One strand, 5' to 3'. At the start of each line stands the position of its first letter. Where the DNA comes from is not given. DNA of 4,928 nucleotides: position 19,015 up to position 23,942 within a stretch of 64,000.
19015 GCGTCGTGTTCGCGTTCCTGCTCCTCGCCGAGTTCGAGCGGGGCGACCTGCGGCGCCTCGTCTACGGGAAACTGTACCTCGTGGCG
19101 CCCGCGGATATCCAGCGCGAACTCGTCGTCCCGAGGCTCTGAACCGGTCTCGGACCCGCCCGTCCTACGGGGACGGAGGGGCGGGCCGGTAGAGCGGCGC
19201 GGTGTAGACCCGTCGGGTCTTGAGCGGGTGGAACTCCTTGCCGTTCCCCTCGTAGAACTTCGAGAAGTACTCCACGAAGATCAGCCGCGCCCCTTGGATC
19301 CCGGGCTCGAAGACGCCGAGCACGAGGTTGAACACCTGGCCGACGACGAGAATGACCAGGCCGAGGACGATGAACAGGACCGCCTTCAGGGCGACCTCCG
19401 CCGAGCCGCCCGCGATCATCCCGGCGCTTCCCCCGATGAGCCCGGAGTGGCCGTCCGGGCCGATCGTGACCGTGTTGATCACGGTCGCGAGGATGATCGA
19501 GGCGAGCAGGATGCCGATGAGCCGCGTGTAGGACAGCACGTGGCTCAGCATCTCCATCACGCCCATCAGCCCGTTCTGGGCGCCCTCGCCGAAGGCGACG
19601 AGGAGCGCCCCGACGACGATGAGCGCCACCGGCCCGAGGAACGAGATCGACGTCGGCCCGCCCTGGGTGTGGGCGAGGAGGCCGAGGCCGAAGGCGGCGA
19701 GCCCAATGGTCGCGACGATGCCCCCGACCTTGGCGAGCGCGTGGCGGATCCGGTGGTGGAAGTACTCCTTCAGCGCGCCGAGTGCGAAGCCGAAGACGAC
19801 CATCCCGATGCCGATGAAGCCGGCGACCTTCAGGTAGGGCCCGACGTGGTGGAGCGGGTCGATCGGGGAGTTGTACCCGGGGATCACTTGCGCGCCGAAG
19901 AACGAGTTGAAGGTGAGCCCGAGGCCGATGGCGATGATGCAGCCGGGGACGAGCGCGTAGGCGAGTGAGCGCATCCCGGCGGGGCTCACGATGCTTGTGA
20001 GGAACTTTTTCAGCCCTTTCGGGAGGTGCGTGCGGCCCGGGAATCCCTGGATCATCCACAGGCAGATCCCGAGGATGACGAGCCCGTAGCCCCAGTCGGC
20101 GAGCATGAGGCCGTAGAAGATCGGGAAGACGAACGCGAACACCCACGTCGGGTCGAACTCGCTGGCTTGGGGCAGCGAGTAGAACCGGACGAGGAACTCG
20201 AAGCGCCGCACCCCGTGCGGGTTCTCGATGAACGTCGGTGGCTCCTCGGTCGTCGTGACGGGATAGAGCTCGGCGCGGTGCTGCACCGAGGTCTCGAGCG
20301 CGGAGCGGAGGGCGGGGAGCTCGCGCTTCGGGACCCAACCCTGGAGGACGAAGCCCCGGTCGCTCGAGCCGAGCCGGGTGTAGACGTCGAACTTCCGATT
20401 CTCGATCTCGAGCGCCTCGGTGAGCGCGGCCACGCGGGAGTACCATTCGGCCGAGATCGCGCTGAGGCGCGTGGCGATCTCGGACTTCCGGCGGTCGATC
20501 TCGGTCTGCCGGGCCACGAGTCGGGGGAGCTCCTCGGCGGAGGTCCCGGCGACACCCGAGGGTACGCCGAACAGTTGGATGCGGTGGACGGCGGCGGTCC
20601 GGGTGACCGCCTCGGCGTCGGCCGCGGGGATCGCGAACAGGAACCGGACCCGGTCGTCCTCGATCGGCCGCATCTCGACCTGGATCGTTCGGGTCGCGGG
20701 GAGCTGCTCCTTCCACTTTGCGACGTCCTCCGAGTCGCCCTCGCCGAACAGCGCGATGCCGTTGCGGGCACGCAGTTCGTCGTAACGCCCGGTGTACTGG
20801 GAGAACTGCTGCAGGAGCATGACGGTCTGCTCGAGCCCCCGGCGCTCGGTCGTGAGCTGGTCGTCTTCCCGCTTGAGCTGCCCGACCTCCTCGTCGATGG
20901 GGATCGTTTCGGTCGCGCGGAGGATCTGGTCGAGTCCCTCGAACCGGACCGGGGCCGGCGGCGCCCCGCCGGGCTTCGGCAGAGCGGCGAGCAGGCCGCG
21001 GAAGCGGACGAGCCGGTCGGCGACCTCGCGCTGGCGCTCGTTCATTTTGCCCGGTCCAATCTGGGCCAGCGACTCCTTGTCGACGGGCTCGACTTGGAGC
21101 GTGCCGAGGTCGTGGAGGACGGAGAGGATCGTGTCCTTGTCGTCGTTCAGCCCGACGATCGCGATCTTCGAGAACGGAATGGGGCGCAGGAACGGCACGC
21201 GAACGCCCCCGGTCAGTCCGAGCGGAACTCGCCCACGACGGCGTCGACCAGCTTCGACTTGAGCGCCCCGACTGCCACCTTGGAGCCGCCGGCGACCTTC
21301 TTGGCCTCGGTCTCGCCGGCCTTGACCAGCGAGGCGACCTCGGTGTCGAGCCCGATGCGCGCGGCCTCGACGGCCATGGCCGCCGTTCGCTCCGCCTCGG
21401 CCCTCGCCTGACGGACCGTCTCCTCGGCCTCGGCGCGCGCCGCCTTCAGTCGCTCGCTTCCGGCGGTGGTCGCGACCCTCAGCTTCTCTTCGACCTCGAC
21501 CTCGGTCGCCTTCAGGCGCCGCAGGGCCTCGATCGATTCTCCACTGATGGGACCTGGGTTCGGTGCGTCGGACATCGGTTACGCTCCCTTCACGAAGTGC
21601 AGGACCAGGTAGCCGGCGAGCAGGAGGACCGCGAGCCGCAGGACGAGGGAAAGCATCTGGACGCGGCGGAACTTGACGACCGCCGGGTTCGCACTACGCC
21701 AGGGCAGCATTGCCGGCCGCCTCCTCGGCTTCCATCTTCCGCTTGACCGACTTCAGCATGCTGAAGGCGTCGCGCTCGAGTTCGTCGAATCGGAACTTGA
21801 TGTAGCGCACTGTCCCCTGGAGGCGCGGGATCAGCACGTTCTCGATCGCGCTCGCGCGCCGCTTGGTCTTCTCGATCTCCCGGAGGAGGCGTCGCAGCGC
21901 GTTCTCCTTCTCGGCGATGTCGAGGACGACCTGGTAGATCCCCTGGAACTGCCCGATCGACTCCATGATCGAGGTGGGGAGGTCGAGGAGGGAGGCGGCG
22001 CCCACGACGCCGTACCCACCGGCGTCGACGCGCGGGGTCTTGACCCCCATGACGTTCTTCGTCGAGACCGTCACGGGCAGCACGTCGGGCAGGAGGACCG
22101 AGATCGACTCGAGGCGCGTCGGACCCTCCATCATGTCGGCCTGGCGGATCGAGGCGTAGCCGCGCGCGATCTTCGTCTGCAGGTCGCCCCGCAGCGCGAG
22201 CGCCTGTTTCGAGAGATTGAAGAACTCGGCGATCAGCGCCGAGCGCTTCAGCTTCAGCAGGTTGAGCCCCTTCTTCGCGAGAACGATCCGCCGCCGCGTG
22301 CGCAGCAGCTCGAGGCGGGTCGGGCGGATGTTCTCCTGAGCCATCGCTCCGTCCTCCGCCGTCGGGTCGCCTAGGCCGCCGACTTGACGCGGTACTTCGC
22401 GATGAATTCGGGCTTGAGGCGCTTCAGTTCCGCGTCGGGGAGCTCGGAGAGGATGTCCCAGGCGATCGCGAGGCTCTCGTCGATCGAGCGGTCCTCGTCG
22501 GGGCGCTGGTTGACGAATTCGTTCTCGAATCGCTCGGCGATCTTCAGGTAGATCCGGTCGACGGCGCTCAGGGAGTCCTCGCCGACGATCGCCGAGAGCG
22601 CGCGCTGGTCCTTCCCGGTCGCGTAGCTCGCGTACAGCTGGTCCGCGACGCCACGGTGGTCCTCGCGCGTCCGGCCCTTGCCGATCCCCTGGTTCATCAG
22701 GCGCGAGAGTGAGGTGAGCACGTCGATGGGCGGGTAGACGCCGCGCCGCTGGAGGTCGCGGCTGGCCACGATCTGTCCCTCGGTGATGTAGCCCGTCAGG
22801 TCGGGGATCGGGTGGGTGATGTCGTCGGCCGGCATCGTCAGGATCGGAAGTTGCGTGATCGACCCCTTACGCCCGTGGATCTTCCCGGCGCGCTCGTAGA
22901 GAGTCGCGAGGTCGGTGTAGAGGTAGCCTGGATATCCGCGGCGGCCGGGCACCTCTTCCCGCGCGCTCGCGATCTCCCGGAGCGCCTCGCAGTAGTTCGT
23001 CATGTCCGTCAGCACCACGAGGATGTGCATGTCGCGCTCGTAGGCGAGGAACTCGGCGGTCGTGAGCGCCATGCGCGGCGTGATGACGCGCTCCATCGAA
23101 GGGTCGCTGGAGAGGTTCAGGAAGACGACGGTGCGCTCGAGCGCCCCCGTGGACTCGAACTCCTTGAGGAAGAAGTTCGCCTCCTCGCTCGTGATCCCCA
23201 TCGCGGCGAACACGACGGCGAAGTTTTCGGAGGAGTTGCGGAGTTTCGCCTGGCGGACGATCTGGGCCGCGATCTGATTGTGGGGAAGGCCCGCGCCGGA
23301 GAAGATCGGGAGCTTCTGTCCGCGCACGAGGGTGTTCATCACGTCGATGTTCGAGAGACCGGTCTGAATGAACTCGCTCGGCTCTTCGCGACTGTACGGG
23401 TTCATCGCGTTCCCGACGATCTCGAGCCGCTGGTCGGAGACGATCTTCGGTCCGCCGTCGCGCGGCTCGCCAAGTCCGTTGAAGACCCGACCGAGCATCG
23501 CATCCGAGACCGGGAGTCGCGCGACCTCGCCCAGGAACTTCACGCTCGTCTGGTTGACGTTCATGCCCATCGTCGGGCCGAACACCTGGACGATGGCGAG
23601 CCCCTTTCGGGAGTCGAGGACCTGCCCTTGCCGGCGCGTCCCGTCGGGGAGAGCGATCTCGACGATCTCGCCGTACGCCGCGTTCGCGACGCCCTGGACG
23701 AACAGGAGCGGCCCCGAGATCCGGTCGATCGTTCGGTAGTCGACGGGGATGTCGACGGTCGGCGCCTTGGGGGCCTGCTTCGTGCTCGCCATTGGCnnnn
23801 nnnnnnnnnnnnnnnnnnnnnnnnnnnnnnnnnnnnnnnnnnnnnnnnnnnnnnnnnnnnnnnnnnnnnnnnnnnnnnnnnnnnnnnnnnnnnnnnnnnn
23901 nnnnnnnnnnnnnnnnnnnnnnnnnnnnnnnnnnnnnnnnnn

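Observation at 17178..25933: A-type ATP synthase split into two convergent operons with H and I relocated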

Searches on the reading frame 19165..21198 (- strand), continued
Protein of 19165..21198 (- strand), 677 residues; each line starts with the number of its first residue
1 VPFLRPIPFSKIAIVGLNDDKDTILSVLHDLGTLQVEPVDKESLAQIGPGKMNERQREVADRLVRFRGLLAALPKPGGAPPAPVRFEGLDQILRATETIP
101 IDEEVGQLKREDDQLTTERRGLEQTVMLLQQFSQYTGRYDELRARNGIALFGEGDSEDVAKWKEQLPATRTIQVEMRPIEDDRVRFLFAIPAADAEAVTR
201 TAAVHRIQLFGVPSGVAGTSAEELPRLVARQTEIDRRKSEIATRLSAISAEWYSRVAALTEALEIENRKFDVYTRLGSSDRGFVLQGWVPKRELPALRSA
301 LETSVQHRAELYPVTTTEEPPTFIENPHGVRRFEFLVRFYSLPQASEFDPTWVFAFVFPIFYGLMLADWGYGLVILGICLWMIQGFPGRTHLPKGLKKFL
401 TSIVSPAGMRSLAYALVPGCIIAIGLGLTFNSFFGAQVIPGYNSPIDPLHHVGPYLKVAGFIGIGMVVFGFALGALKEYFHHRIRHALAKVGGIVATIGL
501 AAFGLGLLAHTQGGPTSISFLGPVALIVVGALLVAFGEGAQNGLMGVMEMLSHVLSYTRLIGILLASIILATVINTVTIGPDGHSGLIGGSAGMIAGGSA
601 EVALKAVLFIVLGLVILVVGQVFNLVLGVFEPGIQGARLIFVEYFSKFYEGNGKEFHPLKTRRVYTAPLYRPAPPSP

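Call 60: search_solved_structures(query=window:19165-21198:-, max_evalue=0.001)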
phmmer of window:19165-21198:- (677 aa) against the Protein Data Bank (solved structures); distinct sequences matched with E-value up to 0.001: 29.
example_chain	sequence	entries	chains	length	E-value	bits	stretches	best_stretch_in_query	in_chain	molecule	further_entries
8wci_P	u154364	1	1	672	7.6e-21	77.2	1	151-666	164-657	V-type sodium ATPase subunit I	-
5gar_N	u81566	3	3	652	2e-20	75.8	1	200-663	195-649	Archaeal/vacuolar-type H+-ATPase subunit I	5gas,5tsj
8yy1_N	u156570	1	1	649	1.8e-18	69.3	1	198-662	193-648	V-type ATP synthase subunit I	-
5y5x_N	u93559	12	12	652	2.5e-18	68.9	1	198-663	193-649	V-type ATP synthase subunit I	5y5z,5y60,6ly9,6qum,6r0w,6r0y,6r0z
6o7u_a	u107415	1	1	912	4.8e-12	48.1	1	269-383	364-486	V-type proton ATPase subunit a, Golgi isoform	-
6o7v_a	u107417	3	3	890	5.5e-12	47.9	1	269-383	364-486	V-type proton ATPase subunit a, Golgi isoform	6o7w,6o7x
36qu_a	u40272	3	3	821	6.8e-11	44.3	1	221-384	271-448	V-type proton ATPase subunit a3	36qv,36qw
7uw9_a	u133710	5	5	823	2.1e-10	42.7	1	281-383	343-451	V-type proton ATPase subunit a3 | V-type proton ATPase subunit a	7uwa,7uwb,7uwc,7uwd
9u6q_N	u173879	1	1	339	3e-10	42.1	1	320-662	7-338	V-type ATP synthase subunit I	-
7u8o_a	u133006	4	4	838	9.8e-10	40.5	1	277-403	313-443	V-type proton ATPase subunit a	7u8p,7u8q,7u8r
6vq6_a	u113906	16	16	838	1.5e-09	39.9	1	277-453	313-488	V-type proton ATPase 116 kDa subunit a isoform 1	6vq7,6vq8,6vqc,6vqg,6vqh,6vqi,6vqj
9brd_a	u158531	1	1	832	2e-09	39.4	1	277-453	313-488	V-type proton ATPase 116 kDa subunit a 1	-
8xli_a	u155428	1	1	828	2.6e-09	39.1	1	277-453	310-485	V-type proton ATPase 116 kDa subunit a 1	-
6xbw_a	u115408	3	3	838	3.8e-09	38.5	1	277-404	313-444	V-type proton ATPase subunit a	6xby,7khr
9bra_a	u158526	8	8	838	4.6e-09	38.2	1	277-384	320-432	V-type proton ATPase 116 kDa subunit a 1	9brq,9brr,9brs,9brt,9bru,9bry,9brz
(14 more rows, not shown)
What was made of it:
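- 19165..21198 (-): atpI: 677-aa membrane stator subunit I (a). PDB V/A-ATPase subunit I E=7.6e-21 (call 60).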

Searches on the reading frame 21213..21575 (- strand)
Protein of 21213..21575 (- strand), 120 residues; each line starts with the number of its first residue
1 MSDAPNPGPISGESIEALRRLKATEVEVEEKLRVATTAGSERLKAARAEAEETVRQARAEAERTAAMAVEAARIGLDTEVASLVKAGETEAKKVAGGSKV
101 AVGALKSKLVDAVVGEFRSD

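Call 6: search_protein_families(library=pfam, proteins=[window:21213-21575:-], max_evalue=0.01)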
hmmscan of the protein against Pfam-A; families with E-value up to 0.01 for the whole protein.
window:21213-21575:- (120 aa): 0 families

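Call 7: search_protein_families(library=ncbifam, proteins=[window:21213-21575:-], max_evalue=0.01)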
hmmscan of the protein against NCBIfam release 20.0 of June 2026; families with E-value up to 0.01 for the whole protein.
window:21213-21575:- (120 aa): 2 families
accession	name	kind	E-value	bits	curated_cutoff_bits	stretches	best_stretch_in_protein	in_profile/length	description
TIGR02926.1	AhaH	equivalog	0.0017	18.6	48.5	1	18-95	1-78/85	ATP synthase archaeal subunit H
NF006256.0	PRK08404.1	equivalog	0.0031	17.7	107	1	35-108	11-84/103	V-type ATP synthase subunit H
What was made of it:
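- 21213..21575 (-): atpH (H/G): 120-aa peripheral-stalk coiled-coil subunit. Assigned by position and weak similarity. TIGR02926 AhaH E=0.0017 (call 7).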

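Call 59: search_solved_structures(query=window:21213-21575:-, max_evalue=1)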
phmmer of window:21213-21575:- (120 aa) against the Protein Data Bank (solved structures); distinct sequences matched with E-value up to 1: 1.
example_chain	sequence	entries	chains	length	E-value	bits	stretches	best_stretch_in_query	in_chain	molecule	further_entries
36qu_H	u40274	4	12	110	0.12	16.5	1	17-70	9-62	V-type proton ATPase subunit G1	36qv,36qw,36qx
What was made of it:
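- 21213..21575 (-): PDB subunit G1 E=0.12 (call 59).
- Checked: H 21213-21575 -, weak only: TIGR02926 AhaH E=0.0017, and PDB V-ATPase subunit G1 E=0.12 (call 59)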

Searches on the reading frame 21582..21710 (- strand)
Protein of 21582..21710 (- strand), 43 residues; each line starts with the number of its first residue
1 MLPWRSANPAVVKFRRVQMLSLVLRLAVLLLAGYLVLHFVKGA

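Call 30: search_protein_families(library=pfam, proteins=[window:21582-21710:-], max_evalue=10)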
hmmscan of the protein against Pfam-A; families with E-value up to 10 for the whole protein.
seq(43 aa): 0 families

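Call 42: find_homologous_proteins(query=A2, max_evalue=0.01)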
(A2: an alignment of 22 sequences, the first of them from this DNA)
Query A2 (22 sequences) (43 aa, profile of the alignment): 129 proteins with E <= 0.01 among 4620 candidates; the best 120 are listed.
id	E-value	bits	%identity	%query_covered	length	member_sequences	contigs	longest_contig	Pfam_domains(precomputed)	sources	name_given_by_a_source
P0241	1.6e-14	71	-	-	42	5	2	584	-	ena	-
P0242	2.8e-14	70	-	-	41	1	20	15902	-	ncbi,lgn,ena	-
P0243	4.8e-14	70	35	81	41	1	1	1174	-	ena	-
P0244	7.9e-14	69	-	-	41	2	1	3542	-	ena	-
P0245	1.5e-13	68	-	-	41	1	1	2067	-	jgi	jgi:hypothetical protein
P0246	1.6e-13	68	-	-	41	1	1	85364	-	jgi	jgi:hypothetical protein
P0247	1.7e-13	68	-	-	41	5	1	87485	-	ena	-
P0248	1.8e-13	68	-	-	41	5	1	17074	-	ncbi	ncbi:MAG: hypothetical protein ACLP8Y_07600 [Thermoplasmata archaeon]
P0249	1.9e-13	68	-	-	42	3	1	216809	-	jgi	jgi:hypothetical protein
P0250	3.8e-13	67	-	-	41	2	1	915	-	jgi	-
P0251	3.9e-13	67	57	53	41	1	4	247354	-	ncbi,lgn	ncbi:MAG: hypothetical protein WB778_05010 [Thermoplasmata archaeon]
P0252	4.0e-13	67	-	-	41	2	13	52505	-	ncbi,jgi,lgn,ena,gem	jgi:hypothetical protein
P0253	5.1e-13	66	57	53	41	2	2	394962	-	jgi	jgi:hypothetical protein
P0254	7.4e-13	66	-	-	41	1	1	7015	-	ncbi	-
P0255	8.0e-13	66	-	-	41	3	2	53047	-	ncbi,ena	ncbi:MAG: hypothetical protein ACLPWO_03690 [Thermoplasmata archaeon]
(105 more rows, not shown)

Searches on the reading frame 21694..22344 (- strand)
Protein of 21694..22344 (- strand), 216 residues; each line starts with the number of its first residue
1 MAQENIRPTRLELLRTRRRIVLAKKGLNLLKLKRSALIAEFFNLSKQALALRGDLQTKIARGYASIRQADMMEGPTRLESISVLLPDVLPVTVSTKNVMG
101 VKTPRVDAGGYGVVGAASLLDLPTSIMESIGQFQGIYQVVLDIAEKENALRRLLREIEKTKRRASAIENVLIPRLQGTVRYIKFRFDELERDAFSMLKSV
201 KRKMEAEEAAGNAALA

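Call 6: search_protein_families(library=pfam, proteins=[window:21694-22344:-], max_evalue=0.01)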
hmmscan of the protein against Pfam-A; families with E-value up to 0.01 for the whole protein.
window:21694-22344:- (216 aa): 1 family
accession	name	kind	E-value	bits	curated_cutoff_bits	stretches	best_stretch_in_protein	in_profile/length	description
PF01813.22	ATP-synt_D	-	1.5e-47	162.4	25.7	1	12-202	1-196/196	ATP synthase subunit D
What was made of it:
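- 21694..22344 (-): atpD: central-stalk subunit D. PF01813 E=1.5e-47 (call 6).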

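Call 7: search_protein_families(library=ncbifam, proteins=[window:21694-22344:-], max_evalue=0.01)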
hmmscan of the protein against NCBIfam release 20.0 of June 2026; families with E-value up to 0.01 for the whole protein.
window:21694-22344:- (216 aa): 7 families
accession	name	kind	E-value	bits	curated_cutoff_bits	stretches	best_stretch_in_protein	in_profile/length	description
NF001545.0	PRK00373.1-4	equivalog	2e-60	204.3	226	1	4-209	7-215/216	V-type ATP synthase subunit D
TIGR00309.1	V_ATPase_subD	subfamily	6e-42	143.6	72.25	1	4-206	2-208/209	V-type ATP synthase subunit D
NF001542.0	PRK00373.1-1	equivalog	7.5e-42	143.1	261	1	1-208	1-211/212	V-type ATP synthase subunit D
NF001543.0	PRK00373.1-2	equivalog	1.9e-31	109.3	290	1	1-206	1-210/212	V-type ATP synthase subunit D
NF001544.0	PRK00373.1-3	equivalog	8.9e-28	97.6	253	1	3-210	5-213/216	V-type ATP synthase subunit D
NF001546.0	PRK00373.1-5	equivalog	1.5e-20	73.8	334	1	1-195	1-201/207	V-type ATP synthase subunit D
NF002565.0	PRK02195.1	equivalog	1.1e-11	44.9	189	1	6-209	5-201/204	V-type ATP synthase subunit D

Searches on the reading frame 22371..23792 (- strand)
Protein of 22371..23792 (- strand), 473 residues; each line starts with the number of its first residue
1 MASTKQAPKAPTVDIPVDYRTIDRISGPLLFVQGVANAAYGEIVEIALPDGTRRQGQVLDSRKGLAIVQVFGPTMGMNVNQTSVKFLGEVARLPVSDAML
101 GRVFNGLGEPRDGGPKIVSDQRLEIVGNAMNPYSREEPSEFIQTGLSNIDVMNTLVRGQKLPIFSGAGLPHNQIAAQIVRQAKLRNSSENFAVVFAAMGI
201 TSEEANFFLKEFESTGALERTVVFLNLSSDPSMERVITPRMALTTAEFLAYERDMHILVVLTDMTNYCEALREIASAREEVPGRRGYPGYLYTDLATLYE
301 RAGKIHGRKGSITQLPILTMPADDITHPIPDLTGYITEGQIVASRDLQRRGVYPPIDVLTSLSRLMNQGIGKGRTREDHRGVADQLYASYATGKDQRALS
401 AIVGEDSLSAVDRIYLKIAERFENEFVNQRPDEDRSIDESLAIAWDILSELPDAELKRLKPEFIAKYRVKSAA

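Call 6: search_protein_families(library=pfam, proteins=[window:22371-23792:-], max_evalue=0.01)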
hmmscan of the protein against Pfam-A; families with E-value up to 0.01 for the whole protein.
window:22371-23792:- (473 aa): 3 families
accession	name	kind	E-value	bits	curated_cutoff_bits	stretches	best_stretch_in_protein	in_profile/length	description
PF00006.31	ATP-synt_ab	-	9.3e-80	267.7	29.5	1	145-363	1-213/213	ATP synthase alpha/beta family, nucleotide-binding domain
PF22919.1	ATP-synt_VA_C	-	6e-30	103.7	24.7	1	369-467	2-100/101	C-terminal domain of V and A type ATP synthase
PF02874.29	ATP-synt_ab_N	-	2.8e-11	44.2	20.9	1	24-88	3-69/69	ATP synthase alpha/beta family, beta-barrel domain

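Call 7: search_protein_families(library=ncbifam, proteins=[window:22371-23792:-], max_evalue=0.01)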
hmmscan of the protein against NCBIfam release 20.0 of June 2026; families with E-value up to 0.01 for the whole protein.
window:22371-23792:- (473 aa): 32 families (the best 25 are shown)
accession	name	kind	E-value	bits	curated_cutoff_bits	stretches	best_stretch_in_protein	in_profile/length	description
TIGR01041.1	ATP_syn_B_arch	equivalog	1.1e-234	779.1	844.65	1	18-471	1-454/458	ATP synthase subunit B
NF003235.0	PRK04196.1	subfamily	4.5e-232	770.7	349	1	18-471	5-458/462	V-type ATP synthase subunit B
TIGR01040.1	V-ATPase_V1_B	equivalog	3.9e-197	655.4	804.65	1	19-470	2-462/467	V-type ATPase subunit B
NF002555.0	PRK02118.1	equivalog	1.1e-110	370.3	431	1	19-470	5-432/436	V-type ATP synthase subunit B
TIGR03496.1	FliI_clade1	equivalog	2.4e-61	207.8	619.1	1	22-442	3-409/414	flagellar protein export ATPase FliI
TIGR03498.1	FliI_clade3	equivalog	2e-58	198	587.45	1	22-440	3-410/418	flagellar protein export ATPase FliI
TIGR02546.1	III_secr_ATP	equivalog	6.5e-57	193.1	604.75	1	22-402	9-376/423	type III secretion system ATPase SctN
TIGR01026.1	fliI_yscN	subfamily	4.3e-54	183.9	379.5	1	20-441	25-432/440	FliI/YscN family ATPase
NF005391.0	PRK06936.1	equivalog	1.1e-52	179.3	657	1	35-441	39-431/439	type III secretion system ATPase SctN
TIGR03497.1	FliI_clade2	equivalog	1.5e-50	172.3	629.8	1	22-442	3-407/413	flagellar protein export ATPase FliI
NF006575.0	PRK09099.1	subfamily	1.7e-50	172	706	1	24-442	32-435/443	type III secretion system ATPase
NF006290.1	PRK08472.1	equivalog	4.5e-48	164.2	644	1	13-377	13-367/433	flagellar protein export ATPase FliI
NF005295.0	PRK06820.1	equivalog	4.5e-46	157.7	690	1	26-376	36-372/440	EscN/YscN/HrcN family type III secretion system ATPase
NF009884.0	PRK13343.1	equivalog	9e-46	156.5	554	1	21-366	32-369/507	F0F1 ATP synthase subunit alpha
TIGR00962.1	atpA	equivalog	2.8e-42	145.1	484.45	1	29-365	37-367/503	F0F1 ATP synthase subunit alpha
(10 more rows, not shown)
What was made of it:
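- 22371..23792 (-): atpB: non-catalytic subunit B. TIGR01041 E=1.1e-234 (call 7).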
